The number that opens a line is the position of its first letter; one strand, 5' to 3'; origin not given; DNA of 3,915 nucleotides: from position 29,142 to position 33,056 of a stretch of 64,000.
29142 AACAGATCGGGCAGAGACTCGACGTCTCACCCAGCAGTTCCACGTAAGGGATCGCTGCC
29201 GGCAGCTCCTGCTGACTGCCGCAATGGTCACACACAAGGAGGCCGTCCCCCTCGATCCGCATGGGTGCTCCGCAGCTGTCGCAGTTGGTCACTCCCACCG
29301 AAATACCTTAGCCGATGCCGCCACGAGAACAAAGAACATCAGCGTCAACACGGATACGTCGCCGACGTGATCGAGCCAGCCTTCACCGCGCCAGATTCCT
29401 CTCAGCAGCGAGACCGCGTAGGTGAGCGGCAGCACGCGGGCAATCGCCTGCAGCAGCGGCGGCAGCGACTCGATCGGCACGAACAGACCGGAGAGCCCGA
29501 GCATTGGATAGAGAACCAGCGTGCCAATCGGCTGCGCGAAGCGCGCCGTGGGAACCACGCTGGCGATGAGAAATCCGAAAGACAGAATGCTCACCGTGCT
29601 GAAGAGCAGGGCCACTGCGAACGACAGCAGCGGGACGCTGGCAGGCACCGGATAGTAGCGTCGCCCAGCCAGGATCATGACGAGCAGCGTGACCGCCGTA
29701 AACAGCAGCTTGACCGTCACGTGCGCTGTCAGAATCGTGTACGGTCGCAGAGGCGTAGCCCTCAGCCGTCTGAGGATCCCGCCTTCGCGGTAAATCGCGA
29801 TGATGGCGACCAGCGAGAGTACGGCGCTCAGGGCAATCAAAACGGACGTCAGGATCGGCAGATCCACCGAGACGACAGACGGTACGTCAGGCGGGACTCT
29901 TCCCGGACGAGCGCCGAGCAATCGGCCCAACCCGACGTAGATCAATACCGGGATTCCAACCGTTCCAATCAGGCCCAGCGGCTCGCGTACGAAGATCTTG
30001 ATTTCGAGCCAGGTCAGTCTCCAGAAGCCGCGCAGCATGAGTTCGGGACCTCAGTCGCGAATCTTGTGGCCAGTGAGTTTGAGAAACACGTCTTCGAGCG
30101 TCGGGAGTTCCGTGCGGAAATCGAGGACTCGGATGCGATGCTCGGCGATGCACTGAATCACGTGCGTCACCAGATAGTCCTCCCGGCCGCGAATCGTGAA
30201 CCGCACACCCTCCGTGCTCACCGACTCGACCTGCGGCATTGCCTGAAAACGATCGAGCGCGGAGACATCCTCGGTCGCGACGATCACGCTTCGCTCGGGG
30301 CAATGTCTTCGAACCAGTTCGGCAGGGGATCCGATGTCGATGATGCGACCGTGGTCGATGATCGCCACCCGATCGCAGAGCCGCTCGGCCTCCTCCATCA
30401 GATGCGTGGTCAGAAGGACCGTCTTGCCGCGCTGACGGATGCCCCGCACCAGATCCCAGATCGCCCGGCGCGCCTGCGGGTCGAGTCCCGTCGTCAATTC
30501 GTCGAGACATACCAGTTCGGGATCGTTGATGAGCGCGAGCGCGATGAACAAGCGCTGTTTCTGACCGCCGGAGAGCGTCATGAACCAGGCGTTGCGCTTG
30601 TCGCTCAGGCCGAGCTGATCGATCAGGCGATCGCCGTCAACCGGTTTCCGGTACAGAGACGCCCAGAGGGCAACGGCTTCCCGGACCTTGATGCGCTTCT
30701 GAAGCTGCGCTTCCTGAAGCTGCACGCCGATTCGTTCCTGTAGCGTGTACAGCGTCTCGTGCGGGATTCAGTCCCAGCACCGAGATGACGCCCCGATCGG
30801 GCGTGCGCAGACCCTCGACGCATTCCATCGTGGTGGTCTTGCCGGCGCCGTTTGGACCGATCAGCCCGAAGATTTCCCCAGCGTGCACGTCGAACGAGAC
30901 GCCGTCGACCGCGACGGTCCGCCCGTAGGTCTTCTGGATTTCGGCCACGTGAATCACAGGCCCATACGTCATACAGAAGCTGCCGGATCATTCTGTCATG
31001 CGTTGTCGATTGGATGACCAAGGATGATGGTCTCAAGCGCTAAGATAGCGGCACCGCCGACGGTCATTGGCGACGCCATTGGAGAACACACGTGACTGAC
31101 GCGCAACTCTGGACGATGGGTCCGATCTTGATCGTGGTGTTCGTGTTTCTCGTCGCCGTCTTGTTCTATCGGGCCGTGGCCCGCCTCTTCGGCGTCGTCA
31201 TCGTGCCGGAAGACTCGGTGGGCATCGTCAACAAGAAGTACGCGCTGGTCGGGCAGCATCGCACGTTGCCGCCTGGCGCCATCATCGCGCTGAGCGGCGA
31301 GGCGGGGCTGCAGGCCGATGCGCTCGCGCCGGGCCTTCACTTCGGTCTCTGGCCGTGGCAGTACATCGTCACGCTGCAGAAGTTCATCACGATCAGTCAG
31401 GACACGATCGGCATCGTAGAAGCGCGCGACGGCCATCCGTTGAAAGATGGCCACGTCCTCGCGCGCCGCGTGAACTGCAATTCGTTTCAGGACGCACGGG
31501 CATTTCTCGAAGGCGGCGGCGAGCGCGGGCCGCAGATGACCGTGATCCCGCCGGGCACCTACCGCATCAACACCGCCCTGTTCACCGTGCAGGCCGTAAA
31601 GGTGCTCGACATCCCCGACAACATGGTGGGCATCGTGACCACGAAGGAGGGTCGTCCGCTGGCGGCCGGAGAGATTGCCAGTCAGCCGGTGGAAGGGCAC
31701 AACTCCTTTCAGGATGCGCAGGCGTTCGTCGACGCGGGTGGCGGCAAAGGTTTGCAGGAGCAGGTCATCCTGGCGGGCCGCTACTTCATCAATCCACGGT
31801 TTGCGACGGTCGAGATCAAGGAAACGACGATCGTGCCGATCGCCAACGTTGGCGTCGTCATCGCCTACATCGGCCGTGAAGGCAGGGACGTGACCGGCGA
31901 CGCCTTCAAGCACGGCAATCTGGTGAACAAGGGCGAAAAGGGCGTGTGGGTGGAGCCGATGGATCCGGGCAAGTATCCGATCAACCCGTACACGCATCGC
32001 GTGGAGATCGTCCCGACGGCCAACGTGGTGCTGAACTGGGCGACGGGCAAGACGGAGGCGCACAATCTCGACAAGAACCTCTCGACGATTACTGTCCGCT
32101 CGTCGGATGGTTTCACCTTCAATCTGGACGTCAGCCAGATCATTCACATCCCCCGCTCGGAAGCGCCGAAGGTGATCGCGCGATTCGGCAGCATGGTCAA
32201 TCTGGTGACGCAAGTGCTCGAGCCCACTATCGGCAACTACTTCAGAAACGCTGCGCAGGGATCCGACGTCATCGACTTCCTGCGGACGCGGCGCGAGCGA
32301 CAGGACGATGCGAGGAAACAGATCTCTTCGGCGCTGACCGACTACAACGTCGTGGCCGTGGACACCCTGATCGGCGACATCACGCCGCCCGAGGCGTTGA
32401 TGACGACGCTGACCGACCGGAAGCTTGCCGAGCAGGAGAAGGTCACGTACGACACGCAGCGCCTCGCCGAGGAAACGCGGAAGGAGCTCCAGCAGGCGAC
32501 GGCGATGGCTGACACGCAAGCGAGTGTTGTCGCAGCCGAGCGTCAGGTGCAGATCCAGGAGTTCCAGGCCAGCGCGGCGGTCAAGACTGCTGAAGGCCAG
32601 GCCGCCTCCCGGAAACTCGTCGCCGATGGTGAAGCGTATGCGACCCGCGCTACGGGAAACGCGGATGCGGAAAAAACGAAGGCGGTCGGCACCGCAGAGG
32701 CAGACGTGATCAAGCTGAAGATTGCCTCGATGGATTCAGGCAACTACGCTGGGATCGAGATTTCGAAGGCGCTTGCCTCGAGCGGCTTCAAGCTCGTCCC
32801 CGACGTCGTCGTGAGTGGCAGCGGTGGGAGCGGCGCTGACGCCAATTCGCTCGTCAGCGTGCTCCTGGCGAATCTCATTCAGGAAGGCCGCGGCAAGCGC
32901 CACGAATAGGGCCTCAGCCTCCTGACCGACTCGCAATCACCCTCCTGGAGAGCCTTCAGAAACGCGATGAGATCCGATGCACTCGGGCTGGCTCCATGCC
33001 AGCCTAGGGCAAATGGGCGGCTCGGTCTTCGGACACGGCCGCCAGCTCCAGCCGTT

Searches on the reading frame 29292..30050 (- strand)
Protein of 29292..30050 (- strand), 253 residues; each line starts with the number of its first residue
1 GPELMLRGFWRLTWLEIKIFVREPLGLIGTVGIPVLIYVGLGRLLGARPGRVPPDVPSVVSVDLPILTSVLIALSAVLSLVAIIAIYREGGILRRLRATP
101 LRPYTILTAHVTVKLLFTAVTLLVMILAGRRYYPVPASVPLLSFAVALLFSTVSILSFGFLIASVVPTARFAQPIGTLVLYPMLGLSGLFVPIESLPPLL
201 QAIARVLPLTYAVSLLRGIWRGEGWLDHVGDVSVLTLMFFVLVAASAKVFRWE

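Call 55: search_protein_families(library=pfam, proteins=[window:29292-30050:-], max_evalue=0.0001)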
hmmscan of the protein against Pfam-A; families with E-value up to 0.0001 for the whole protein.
window:29292-30050:- (253 aa): 2 families
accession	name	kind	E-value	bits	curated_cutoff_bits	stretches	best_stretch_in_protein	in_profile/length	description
PF01061.29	ABC2_membrane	-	1.9e-25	90.1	26.9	1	9-219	3-209/211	ABC-2 type transporter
PF12698.13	ABC2_membrane_3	-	3e-15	56.6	31.6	1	70-247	170-346/347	ABC-2 family transporter protein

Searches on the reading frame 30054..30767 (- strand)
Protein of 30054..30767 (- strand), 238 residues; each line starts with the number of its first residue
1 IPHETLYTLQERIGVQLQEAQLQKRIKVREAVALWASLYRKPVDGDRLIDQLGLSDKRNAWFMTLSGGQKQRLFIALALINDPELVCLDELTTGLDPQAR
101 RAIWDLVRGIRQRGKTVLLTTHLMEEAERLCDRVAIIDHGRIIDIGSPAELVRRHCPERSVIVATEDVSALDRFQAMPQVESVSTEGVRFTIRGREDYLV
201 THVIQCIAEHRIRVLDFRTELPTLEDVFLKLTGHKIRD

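Call 55: search_protein_families(library=pfam, proteins=[window:30054-30767:-], max_evalue=0.0001)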
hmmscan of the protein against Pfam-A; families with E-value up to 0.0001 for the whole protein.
window:30054-30767:- (238 aa): 3 families
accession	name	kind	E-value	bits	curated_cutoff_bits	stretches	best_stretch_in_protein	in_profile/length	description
PF00005.33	ABC_tran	-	6.3e-12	46.7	25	1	8-92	56-136/137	ABC transporter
PF13304.12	AAA_21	-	6.3e-09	36.8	27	1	65-122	238-298/304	AAA domain, putative AbiEii toxin, Type IV TA system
PF13732.12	DrrA1-3_C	-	7.9e-06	26.9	27.4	1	146-231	1-80/81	ATP-binding protein DrrA1-3-like, C-terminal domain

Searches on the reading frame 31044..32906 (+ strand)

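Call 54: search_protein_families(library=pfam, proteins=[window:31044-32906:+], max_evalue=0.0001)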
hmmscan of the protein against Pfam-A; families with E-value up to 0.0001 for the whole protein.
window:31044-32906:+ (621 aa): 1 family
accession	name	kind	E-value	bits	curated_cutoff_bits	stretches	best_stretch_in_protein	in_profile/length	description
PF01145.31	Band_7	-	2.2e-24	86.9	23.6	1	293-479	19-166/176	SPFH domain / Band 7 family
